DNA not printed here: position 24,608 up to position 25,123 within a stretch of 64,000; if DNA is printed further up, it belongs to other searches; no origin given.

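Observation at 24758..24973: KTSC-domain protein translationally coupled to the candidate anticodon-nuclease ATPase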

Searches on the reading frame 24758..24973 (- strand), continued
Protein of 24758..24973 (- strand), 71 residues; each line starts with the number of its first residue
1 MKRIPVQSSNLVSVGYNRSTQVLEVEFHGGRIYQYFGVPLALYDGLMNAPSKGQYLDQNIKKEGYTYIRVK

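Call 89: find_encoding_contigs(protein=P0067, flank=5000, max_places=2)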
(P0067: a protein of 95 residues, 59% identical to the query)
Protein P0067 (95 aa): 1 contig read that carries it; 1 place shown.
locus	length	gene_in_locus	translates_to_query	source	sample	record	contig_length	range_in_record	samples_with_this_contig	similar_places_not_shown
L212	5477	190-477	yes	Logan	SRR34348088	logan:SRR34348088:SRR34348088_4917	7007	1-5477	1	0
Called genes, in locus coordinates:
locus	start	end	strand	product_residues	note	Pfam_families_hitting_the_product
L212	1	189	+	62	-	?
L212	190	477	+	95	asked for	PF13619:KTSC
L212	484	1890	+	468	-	PF04860:Phage_portal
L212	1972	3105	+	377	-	PF04586:Peptidase_S78 (weak)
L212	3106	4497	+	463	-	-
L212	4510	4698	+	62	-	-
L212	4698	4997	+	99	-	-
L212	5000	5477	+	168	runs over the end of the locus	-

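Call 90: find_encoding_contigs(protein=P0070, flank=5000, max_places=2)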
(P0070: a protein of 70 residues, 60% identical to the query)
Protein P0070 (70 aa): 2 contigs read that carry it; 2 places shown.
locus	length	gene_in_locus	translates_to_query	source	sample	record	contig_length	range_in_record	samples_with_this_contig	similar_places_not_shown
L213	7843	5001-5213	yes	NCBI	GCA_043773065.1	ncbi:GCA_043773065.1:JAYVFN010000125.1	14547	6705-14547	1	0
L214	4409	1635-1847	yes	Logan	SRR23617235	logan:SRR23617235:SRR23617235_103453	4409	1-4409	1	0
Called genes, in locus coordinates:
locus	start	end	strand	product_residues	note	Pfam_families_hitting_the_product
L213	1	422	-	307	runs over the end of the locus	PF03193:RsgA_GTPase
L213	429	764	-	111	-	PF01329:Pterin_4a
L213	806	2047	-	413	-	PF16491:Peptidase_M48_N, PF01435:Peptidase_M48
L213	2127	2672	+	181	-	PF00929:RNase_T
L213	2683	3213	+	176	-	PF13650:Asp_protease_2, PF13975:gag-asp_proteas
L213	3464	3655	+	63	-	-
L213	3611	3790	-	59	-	-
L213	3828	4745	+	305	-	PF12760:Zn_ribbon_IS1595, PF12762:DDE_Tnp_IS1595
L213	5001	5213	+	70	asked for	PF13619:KTSC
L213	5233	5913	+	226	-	PF13240:Zn_Ribbon_1 (weak)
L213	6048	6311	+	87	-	-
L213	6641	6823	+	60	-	-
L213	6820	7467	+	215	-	-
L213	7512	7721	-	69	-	-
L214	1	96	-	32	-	?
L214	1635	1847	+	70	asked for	PF13619:KTSC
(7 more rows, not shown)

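Call 91: find_encoding_contigs(protein=P0075, flank=5000, max_places=2)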
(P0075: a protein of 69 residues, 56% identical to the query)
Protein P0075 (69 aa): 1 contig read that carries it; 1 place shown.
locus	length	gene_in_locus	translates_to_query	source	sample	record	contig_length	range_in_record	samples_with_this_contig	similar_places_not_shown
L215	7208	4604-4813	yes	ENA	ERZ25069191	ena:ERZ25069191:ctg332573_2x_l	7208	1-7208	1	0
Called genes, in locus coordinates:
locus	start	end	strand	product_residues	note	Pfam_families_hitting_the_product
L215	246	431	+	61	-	-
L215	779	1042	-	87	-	-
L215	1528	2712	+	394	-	PF13289:SIR2_2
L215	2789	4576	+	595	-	PF01580:FtsK_SpoIIIE (faint), PF01935:DUF87, PF05872:HerA_C (faint), PF10412:TrwB_AAD_bind (weak)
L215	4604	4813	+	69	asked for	PF13619:KTSC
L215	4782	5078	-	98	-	-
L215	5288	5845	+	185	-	-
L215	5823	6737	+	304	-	PF01555:N6_N4_Mtase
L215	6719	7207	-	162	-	?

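Call 92: find_encoding_contigs(protein=P0078, flank=5000, max_places=2)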
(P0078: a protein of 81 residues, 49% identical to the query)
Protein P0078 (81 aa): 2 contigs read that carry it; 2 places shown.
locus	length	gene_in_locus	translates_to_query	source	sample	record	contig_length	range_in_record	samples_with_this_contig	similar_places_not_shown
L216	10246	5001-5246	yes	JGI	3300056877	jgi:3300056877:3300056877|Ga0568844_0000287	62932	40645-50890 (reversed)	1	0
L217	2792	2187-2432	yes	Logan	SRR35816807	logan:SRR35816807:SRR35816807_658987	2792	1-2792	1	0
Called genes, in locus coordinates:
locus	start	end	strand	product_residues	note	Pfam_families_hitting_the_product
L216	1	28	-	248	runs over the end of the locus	PF23023:Anti-Pycsar_Apyc1 (weak), PF00753:Lactamase_B, PF12706:Lactamase_B_2 (weak)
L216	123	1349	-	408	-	PF01522:Polysacc_deac_1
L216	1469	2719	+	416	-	PF01471:PG_binding_1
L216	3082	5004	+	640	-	PF11398:DUF2813 (weak), PF13175:AAA_15, PF13304:AAA_21, PF13175:AAA_15, PF20469:OLD-like_TOPRIM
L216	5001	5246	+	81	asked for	PF13619:KTSC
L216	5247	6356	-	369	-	PF14659:Phage_int_SAM_3, PF22022:Phage_int_M (weak), PF00589:Phage_integrase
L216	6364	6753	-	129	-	-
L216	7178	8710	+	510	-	PF22483:Mu-transpos_C_2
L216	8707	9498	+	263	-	PF01695:IstB_IS21, PF00308:Bac_DnaA (weak), PF13481:AAA_25 (weak)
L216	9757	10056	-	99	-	-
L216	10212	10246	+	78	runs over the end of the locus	PF13560:HTH_31, PF12844:HTH_19, PF01381:HTH_3, PF13443:HTH_26 (weak)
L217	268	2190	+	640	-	PF11398:DUF2813 (weak), PF13175:AAA_15, PF13304:AAA_21, PF13175:AAA_15, PF20469:OLD-like_TOPRIM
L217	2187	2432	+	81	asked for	PF13619:KTSC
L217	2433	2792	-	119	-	?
